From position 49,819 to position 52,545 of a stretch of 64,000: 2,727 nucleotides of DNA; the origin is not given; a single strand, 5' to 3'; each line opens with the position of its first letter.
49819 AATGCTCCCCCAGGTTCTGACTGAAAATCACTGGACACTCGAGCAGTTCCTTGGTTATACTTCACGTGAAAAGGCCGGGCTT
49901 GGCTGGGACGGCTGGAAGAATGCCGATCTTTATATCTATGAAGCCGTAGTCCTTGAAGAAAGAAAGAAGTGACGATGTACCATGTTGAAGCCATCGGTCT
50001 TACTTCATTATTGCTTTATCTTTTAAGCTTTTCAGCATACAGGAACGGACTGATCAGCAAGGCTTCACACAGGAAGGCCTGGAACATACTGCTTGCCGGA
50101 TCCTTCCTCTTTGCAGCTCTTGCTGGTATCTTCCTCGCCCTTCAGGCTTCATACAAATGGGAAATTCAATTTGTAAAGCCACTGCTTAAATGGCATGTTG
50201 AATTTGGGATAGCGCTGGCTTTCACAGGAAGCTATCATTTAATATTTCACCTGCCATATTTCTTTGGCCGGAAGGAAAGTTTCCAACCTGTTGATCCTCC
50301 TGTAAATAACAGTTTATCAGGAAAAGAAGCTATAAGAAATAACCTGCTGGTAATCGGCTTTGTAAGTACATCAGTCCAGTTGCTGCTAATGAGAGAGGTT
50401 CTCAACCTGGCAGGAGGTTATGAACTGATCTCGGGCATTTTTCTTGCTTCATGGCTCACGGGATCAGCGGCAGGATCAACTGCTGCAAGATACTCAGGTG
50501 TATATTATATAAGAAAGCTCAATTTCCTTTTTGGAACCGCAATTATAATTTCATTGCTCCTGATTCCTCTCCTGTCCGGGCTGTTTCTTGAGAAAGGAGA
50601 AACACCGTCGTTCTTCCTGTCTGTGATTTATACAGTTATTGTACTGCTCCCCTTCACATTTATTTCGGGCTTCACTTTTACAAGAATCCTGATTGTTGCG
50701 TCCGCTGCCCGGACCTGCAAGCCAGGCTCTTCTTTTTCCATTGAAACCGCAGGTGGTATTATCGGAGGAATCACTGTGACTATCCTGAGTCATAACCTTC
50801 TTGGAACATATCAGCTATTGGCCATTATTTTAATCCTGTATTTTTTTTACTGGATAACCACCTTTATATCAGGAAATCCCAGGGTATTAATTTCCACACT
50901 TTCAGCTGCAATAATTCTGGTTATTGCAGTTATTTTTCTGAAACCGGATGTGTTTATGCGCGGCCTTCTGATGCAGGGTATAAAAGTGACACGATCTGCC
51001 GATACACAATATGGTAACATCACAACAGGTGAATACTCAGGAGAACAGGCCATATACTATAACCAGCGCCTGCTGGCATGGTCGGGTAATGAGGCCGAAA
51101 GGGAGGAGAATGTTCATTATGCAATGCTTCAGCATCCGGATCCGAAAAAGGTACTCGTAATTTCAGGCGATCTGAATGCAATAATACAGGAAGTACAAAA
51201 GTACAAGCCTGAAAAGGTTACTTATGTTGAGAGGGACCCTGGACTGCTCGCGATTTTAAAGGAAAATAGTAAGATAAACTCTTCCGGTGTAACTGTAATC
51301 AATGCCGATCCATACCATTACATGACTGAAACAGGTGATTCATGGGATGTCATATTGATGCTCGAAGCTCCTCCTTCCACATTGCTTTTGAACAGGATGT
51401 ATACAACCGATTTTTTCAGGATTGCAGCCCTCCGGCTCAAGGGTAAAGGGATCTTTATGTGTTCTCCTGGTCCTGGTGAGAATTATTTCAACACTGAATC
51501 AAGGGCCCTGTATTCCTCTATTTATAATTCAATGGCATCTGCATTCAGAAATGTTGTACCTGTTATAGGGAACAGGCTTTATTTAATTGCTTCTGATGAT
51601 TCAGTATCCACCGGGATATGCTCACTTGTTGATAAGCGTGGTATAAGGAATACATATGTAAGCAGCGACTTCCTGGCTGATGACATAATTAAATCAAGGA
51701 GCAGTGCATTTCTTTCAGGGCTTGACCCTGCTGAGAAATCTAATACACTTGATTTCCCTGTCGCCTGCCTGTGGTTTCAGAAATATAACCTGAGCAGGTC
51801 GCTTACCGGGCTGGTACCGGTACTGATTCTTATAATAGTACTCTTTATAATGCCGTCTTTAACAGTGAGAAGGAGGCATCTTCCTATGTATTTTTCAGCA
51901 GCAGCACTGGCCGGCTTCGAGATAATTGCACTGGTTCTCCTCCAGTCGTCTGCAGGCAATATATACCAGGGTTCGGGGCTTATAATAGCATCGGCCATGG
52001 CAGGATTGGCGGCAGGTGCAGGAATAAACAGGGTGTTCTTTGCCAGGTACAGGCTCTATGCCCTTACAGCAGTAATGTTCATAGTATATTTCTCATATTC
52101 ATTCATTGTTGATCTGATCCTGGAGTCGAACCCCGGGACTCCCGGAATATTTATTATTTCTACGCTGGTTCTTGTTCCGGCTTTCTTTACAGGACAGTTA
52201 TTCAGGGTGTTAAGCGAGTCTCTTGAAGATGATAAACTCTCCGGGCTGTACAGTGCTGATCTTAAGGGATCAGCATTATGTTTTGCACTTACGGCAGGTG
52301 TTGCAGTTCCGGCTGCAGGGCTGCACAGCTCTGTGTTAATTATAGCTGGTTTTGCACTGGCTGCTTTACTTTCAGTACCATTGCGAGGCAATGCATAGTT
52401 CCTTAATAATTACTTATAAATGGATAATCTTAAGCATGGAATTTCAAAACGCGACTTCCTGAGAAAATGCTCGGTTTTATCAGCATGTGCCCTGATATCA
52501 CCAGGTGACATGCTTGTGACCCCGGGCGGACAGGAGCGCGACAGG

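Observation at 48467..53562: AmmeMemoRadiSam locus with an embedded 809-aa polytopic spermidine-synthase-like protein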

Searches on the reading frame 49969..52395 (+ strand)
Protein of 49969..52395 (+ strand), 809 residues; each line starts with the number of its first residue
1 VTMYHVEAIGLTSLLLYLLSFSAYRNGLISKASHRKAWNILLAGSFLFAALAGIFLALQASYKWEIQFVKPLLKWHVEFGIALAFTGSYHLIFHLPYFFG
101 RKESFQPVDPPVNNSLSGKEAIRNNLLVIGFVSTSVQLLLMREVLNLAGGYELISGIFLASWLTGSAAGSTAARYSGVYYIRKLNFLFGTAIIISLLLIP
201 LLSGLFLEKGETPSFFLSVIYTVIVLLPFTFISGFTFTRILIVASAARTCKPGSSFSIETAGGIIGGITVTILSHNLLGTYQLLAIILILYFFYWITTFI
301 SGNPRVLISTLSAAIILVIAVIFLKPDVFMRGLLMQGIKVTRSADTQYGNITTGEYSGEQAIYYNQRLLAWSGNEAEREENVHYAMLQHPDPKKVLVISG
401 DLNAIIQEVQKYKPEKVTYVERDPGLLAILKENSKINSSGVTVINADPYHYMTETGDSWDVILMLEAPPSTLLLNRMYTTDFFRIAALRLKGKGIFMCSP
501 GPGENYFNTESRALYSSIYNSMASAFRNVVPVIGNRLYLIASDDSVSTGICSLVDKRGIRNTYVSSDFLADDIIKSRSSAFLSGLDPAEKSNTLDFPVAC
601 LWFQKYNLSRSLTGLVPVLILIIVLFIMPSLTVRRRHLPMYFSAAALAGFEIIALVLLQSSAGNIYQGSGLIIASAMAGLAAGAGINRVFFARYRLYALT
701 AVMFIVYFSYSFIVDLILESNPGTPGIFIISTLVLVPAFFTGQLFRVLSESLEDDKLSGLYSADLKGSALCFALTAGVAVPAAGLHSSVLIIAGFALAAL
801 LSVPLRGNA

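Call 3: search_protein_families(library=pfam, proteins=[window:49969-52395:+], max_evalue=0.01)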
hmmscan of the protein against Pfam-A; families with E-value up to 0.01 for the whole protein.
window:49969-52395:+ (809 aa): 1 family
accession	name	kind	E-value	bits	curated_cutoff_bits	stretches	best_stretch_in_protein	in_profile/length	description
PF01564.23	Spermine_synth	-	1.2e-12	48.2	22.9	1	378-504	5-133/186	Spermine/spermidine synthase domain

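Call 4: search_protein_families(library=ncbifam, proteins=[window:49969-52395:+], max_evalue=0.01)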
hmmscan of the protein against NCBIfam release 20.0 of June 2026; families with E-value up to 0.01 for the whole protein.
window:49969-52395:+ (809 aa): 5 families
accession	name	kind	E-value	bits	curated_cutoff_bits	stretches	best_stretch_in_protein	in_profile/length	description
NF002956.0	PRK03612.1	equivalog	2.7e-18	65.7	472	1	277-541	183-459/522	polyamine aminopropyltransferase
NF002010.0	PRK00811.1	equivalog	4.1e-12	45.9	260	1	379-532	66-220/287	polyamine aminopropyltransferase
TIGR00417.1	speE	equivalog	8.9e-11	41.6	249.55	1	380-499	61-185/271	spermidine synthase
NF002435.0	PRK01581.1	equivalog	5.8e-07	28.9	537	1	375-500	134-268/374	polyamine aminopropyltransferase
NF003380.0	PRK04457.1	equivalog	1.1e-05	24.6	304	1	386-498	64-178/265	polyamine aminopropyltransferase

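Call 6: find_homologous_proteins(query=window:49969-52395:+)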
Query window:49969-52395:+ (809 aa): 551 proteins with E <= 0.001 among 8000 candidates; the best 120 are listed.
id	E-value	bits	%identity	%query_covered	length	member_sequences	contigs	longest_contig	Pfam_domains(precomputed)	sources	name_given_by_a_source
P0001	0.0e+0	1725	98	100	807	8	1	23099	PF01564.24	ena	-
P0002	3.3e-260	884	53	99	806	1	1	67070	PF01564.24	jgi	jgi:spermidine synthase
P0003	1.0e-259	882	53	99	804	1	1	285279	PF01564.24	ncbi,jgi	ncbi:MAG: hypothetical protein ABR974_04355 [Bacteroidales bacterium]|jgi:spermidine synthase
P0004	1.4e-253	862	51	99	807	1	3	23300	PF01564.24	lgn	-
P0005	2.8e-243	828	48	100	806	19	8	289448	PF01564.24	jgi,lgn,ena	jgi:spermidine synthase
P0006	1.2e-242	826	50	100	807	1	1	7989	PF01564.24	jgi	jgi:spermidine synthase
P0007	2.2e-242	825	50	99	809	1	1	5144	PF01564.24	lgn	-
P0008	2.1e-241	822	50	100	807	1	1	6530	PF01564.24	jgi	jgi:spermidine synthase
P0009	2.7e-241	821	50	100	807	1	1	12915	PF01564.24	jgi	jgi:spermidine synthase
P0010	6.3e-241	820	49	100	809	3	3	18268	PF01564.24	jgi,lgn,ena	jgi:spermidine synthase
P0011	7.6e-241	820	50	99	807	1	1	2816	PF01564.24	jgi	jgi:spermidine synthase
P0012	5.9e-239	814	49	99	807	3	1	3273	PF01564.24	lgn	-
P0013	2.2e-237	808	48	99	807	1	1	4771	PF01564.24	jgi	jgi:spermidine synthase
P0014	2.9e-237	808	49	99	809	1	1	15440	PF01564.24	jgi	jgi:spermidine synthase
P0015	3.6e-237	808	48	98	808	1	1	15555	PF01564.24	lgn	-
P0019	2.4e-235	802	48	99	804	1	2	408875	PF01564.24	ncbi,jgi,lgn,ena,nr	ncbi:MAG TPA: hypothetical protein VMT63_14430 [Bacteroidales bacterium]|nr:hypothetical protein [Ba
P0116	2.4e-223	762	46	99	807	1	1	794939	PF01564.24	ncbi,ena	-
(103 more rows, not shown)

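Call 7: find_encoding_contigs(protein=P0116, flank=6000, max_places=2)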
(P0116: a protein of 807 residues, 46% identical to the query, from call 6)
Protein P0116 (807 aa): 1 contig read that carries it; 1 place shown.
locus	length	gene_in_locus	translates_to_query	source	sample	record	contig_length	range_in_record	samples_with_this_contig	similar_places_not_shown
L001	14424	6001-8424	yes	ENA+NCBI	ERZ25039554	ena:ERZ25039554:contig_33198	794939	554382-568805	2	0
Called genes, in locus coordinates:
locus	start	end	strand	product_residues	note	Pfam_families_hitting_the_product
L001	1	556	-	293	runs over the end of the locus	PF00763:THF_DHG_CYH, PF02882:THF_DHG_CYH_C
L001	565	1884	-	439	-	PF02881:SRP54_N, PF09439:SRPRB (faint), PF06414:Zeta_toxin (weak), PF13401:AAA_22 (weak), PF00448:SRP54, PF13207:AAA_17 (weak), PF02978:SRP_SPB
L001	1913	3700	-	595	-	PF00750:tRNA-synt_1d, PF05746:DALR_1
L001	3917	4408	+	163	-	PF09345:SiaC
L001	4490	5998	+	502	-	PF01875:Memo, PF01871:AMMECR1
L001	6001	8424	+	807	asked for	PF01564:Spermine_synth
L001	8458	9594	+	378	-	PF04055:Radical_SAM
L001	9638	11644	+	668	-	PF22745:Nlig-Ia, PF01653:DNA_ligase_aden, PF03120:OB_DNA_ligase, PF03119:DNA_ligase_ZBD, PF14520:HHH_5 (faint), PF12826:HHH_2, PF00533:BRCT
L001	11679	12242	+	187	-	PF21857:DUF6913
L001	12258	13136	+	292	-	PF00701:DHDPS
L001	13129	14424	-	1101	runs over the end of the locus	PF07517:SecA_DEAD, PF01043:SecA_PP_bind, PF21090:P-loop_SecA, PF07516:SecA_SW, PF02810:SEC-C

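Call 8: find_encoding_contigs(protein=P0019, flank=6000, max_places=2)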
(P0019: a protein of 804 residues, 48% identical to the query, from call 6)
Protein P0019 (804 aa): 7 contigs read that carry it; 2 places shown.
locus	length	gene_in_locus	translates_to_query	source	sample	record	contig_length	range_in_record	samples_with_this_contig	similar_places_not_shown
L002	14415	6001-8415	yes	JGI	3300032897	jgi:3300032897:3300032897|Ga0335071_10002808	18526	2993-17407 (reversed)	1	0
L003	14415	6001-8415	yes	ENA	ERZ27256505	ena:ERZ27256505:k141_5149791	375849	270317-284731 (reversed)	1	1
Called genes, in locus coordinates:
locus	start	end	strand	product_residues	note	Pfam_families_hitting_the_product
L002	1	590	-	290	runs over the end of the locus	PF00763:THF_DHG_CYH, PF02882:THF_DHG_CYH_C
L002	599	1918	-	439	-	PF02881:SRP54_N, PF06414:Zeta_toxin (weak), PF06745:ATPase (faint), PF13401:AAA_22 (faint), PF00448:SRP54, PF02978:SRP_SPB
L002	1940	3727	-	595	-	PF00750:tRNA-synt_1d, PF05746:DALR_1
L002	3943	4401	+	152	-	PF09345:SiaC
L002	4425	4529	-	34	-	-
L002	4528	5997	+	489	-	PF01875:Memo, PF01871:AMMECR1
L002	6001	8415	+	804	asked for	PF01564:Spermine_synth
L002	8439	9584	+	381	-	PF04055:Radical_SAM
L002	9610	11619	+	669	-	PF22745:Nlig-Ia, PF01653:DNA_ligase_aden, PF03120:OB_DNA_ligase, PF03119:DNA_ligase_ZBD, PF14520:HHH_5 (faint), PF12826:HHH_2, PF00533:BRCT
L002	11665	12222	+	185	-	PF21857:DUF6913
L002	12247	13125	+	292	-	PF00701:DHDPS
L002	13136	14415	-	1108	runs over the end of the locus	PF07517:SecA_DEAD, PF01043:SecA_PP_bind, PF00271:Helicase_C (faint), PF21090:P-loop_SecA, PF07516:SecA_SW, PF02810:SEC-C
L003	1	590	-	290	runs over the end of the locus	PF00763:THF_DHG_CYH, PF02882:THF_DHG_CYH_C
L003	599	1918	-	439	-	PF02881:SRP54_N, PF06414:Zeta_toxin (weak), PF06745:ATPase (faint), PF13401:AAA_22 (faint), PF00448:SRP54, PF02978:SRP_SPB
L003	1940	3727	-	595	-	PF00750:tRNA-synt_1d, PF05746:DALR_1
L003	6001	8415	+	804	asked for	PF01564:Spermine_synth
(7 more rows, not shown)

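Call 9: find_encoding_contigs(protein=P0005, flank=6000, max_places=2)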
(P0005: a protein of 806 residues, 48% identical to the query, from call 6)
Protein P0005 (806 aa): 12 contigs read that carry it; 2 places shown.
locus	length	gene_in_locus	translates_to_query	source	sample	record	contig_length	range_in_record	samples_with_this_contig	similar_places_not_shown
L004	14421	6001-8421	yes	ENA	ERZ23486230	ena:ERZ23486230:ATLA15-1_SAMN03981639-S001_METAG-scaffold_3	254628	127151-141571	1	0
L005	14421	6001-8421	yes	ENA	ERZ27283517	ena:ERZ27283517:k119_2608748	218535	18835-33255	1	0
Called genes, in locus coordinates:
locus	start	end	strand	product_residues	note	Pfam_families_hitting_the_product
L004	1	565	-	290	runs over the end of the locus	PF00763:THF_DHG_CYH, PF02882:THF_DHG_CYH_C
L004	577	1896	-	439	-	PF02881:SRP54_N, PF06414:Zeta_toxin (weak), PF00448:SRP54, PF02978:SRP_SPB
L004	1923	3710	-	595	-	PF00750:tRNA-synt_1d, PF05746:DALR_1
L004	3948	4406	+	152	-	PF09345:SiaC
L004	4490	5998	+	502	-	PF01875:Memo, PF01871:AMMECR1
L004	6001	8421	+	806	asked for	PF01564:Spermine_synth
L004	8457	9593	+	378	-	PF04055:Radical_SAM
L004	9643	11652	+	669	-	PF22745:Nlig-Ia, PF01653:DNA_ligase_aden, PF03120:OB_DNA_ligase, PF03119:DNA_ligase_ZBD, PF12826:HHH_2, PF14520:HHH_5, PF00533:BRCT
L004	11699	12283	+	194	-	PF21857:DUF6913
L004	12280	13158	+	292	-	PF00701:DHDPS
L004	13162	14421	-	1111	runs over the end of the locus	PF07517:SecA_DEAD, PF01043:SecA_PP_bind, PF00271:Helicase_C (faint), PF21090:P-loop_SecA, PF07516:SecA_SW, PF02810:SEC-C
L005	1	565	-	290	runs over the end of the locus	PF00763:THF_DHG_CYH, PF02882:THF_DHG_CYH_C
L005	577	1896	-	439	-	PF02881:SRP54_N, PF06414:Zeta_toxin (weak), PF00448:SRP54, PF02978:SRP_SPB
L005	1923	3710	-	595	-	PF00750:tRNA-synt_1d, PF05746:DALR_1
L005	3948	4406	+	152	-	PF09345:SiaC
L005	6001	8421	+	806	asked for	PF01564:Spermine_synth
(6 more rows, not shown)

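Call 12: find_related_loci(query=A1, collection=genome_contigs, flank=8000)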
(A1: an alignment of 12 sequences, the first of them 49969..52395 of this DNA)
Query A1 (809 aa) in genome_contigs; peptide patterns used: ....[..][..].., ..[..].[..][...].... (x = any residue, [..] = any of these).
222 stretches matched a pattern; 202 encode a relative of the query (tblastn E <= 1e-3); the best 80 are kept; 80 distinct loci.
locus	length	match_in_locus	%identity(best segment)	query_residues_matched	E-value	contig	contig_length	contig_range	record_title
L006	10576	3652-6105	49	1-801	0e+0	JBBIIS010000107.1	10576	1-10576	MAG: Bacteroidota bacterium isolate RSF170216_bin_144 NODE_6986_length_10576_cov_3.456991, whole genome shotgun sequence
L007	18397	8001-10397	53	3-801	0e+0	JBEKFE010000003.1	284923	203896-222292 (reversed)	MAG: Bacteroidales bacterium isolate SPRUCE 222 SPRUCE_222_3, whole genome shotgun sequence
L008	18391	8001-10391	48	3-801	0e+0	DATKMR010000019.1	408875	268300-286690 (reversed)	MAG TPA_asm: Bacteroidales bacterium isolate SMAG_U14716 k141_3405130, whole genome shotgun sequence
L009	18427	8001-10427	48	1-808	0e+0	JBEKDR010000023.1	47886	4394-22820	MAG: Bacteroidales bacterium isolate SPRUCE 188 SPRUCE_188_23, whole genome shotgun sequence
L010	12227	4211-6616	48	1-801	0e+0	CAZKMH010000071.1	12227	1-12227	MAG TPA_asm: uncultured Rikenellaceae bacterium isolate binchicken_co259_326 genome assembly, contig: NODE_3609_length_1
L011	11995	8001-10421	49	1-806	0e+0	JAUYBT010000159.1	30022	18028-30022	MAG: Bacteroidales bacterium isolate C20_concoct.bin.132 C20_k141_446002, whole genome shotgun sequence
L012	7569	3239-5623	45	3-794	0e+0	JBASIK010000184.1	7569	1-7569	MAG: Bacteroidales bacterium isolate MFD13489_ilm_asm_bin48 k127_188756, whole genome shotgun sequence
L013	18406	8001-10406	48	1-801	0e+0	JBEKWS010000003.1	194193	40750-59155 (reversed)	MAG: Bacteroidales bacterium isolate SPRUCE 633 SPRUCE_633_3, whole genome shotgun sequence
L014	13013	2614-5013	47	2-801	0e+0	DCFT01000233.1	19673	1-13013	MAG TPA_asm: Bacteroidales bacterium UBA1797 UBA1797_contig_2483, whole genome shotgun sequence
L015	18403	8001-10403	48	2-801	0e+0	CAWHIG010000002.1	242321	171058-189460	MAG: uncultured Bacteroidales bacterium isolate MFD01872.bin.3.201 genome assembly, contig: contig_123651, whole genome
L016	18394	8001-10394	49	1-802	0e+0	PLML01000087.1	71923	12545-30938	MAG: Bacteroidales bacterium isolate fen_980 73.20120800_E3D.18_contig_2527, whole genome shotgun sequence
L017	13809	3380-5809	47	1-809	0e+0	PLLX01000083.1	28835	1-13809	MAG: Bacteroidales bacterium isolate fen_983 73.20120800_E3S.44_contig_12713, whole genome shotgun sequence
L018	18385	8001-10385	45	3-794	0e+0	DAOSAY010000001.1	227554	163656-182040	MAG TPA_asm: Bacteroidales bacterium isolate AMR_MDS_1897 NODE_21_length_227554_cov_7.373997, whole genome shotgun seque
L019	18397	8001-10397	47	3-801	0e+0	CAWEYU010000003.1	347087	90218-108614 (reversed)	MAG: uncultured Bacteroidales bacterium isolate MFD05942.bin.1.356 genome assembly, contig: contig_129649, whole genome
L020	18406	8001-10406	46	1-801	0e+0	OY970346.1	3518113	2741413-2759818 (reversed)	MAG: uncultured Bacteroidales bacterium isolate MFD01476.bin.1.81 genome assembly, chromosome: 1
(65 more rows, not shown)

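Call 34: predict_structure(alignment_id=A1)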
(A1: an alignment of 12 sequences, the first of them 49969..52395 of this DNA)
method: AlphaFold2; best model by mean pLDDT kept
length: 809 residues; sequences in the alignment: 12
mean_pLDDT: 75.6   pTM: 0.79
mean pLDDT of the five models: 75.6, 74.1, 73.8, 72.6, 68.4
residues with pLDDT >= 90: 134; 70-90: 427; 50-70: 179; < 50: 69
segments of 3 or more residues with pLDDT < 50: 1-4, 64-67, 85-107, 469-475, 594-614, 689-691, 807-809
pLDDT, mean of each block of 10 residues (from residue 1): 52 75 75 70 61 60 52 56 50 42 45 58 89 93 80 74 83 75 89 90 68 64 83 88 75 84 92 84 94 87 75 90 90 84 84 84 78 70 85 89 83 90 81 62 85 88 74 54 89 87 61 77 88 81 82 75 56 73 77 47 43 51 64 79 91 81 75 91 73 71 91 78 75 90 86 72 85 76 76 89 60
secondary structure, 60 per line:
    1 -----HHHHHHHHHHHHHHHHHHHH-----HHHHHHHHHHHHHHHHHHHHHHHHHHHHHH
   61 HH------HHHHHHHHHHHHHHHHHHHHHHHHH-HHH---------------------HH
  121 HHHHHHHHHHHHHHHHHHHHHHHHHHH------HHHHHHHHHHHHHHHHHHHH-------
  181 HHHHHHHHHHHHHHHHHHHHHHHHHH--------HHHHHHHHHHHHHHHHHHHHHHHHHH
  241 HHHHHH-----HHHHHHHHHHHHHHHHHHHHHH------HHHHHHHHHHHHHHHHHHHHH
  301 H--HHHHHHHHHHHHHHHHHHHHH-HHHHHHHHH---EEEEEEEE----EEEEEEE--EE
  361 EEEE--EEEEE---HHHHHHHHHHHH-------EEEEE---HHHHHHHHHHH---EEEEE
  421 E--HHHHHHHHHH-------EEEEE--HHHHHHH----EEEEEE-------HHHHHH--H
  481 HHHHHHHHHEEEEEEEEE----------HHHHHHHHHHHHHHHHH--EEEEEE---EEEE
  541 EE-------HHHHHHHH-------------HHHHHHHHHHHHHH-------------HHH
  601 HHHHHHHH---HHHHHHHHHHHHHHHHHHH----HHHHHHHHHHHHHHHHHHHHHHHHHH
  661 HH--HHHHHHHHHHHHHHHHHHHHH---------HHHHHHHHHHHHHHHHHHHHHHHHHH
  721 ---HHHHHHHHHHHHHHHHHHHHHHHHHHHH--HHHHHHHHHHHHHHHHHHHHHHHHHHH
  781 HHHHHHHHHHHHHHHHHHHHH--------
elements in order (helices of 4 or more, strands of 3 or more residues): H6-25 H31-62 H69-93 H119-147 H154-173 H181-206 H215-246 H252-273 H280-301 H304-324 H326-334 E338-345 E350-356 E359-364 E367-371 H375-386 E394-398 H402-412 E416-421 H424-433 E441-445 H448-454 E459-464 H472-477 H480-489 E490-498 H509-525 E528-533 E537-542 H550-557 H571-584 H598-608 H612-630 H635-662 H665-685 H695-720 H724-751 H754-801

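Call 36: search_solved_structures(query=A1, max_evalue=0.01, show_alignments=2)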
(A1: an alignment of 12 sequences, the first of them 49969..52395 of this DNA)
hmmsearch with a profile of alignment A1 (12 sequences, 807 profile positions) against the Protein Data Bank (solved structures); distinct sequences matched with E-value up to 0.01: 23.
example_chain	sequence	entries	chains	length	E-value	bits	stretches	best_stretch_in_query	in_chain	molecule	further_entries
6bq2_A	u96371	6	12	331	3.9e-16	61.6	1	358-531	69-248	Thermospermine synthase ACAULIS protein | Thermospermine synthase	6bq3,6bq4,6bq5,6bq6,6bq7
7xif_A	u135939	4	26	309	2.8e-14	55.5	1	334-508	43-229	Polyamine aminopropyltransferase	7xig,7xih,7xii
3anx_A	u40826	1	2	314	1.3e-13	53.2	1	361-495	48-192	spermidine synthase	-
1uir_A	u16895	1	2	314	1.4e-13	53.2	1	361-495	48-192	Polyamine Aminopropyltransferase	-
1iy9_A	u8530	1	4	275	1.8e-11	46.1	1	360-496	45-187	Spermidine synthase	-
1mjf_A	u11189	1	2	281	1.5e-10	43.2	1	377-532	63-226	spermidine synthase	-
1inl_A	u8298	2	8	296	1.5e-10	43.1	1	372-495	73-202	Spermidine synthase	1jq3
2e5w_A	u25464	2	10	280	2e-09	39.4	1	374-532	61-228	Probable spermidine synthase | spermidine synthase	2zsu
2o05_A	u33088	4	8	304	1.4e-08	36.6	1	382-497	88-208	Spermidine synthase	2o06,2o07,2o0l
3rw9_A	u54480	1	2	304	1.4e-08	36.6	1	382-497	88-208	Spermidine synthase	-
9q41_A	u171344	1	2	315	1.5e-08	36.5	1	382-497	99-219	Spermidine synthase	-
8iyi_A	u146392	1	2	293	2.1e-08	36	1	366-495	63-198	KLLA0B09372p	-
2b2c_A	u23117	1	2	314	4.4e-08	35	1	376-494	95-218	spermidine synthase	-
4uoe_A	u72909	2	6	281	6.8e-08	34.3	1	370-492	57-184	SPERMIDINE SYNTHASE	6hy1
2pwp_A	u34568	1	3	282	6.9e-08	34.3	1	370-492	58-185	Spermidine synthase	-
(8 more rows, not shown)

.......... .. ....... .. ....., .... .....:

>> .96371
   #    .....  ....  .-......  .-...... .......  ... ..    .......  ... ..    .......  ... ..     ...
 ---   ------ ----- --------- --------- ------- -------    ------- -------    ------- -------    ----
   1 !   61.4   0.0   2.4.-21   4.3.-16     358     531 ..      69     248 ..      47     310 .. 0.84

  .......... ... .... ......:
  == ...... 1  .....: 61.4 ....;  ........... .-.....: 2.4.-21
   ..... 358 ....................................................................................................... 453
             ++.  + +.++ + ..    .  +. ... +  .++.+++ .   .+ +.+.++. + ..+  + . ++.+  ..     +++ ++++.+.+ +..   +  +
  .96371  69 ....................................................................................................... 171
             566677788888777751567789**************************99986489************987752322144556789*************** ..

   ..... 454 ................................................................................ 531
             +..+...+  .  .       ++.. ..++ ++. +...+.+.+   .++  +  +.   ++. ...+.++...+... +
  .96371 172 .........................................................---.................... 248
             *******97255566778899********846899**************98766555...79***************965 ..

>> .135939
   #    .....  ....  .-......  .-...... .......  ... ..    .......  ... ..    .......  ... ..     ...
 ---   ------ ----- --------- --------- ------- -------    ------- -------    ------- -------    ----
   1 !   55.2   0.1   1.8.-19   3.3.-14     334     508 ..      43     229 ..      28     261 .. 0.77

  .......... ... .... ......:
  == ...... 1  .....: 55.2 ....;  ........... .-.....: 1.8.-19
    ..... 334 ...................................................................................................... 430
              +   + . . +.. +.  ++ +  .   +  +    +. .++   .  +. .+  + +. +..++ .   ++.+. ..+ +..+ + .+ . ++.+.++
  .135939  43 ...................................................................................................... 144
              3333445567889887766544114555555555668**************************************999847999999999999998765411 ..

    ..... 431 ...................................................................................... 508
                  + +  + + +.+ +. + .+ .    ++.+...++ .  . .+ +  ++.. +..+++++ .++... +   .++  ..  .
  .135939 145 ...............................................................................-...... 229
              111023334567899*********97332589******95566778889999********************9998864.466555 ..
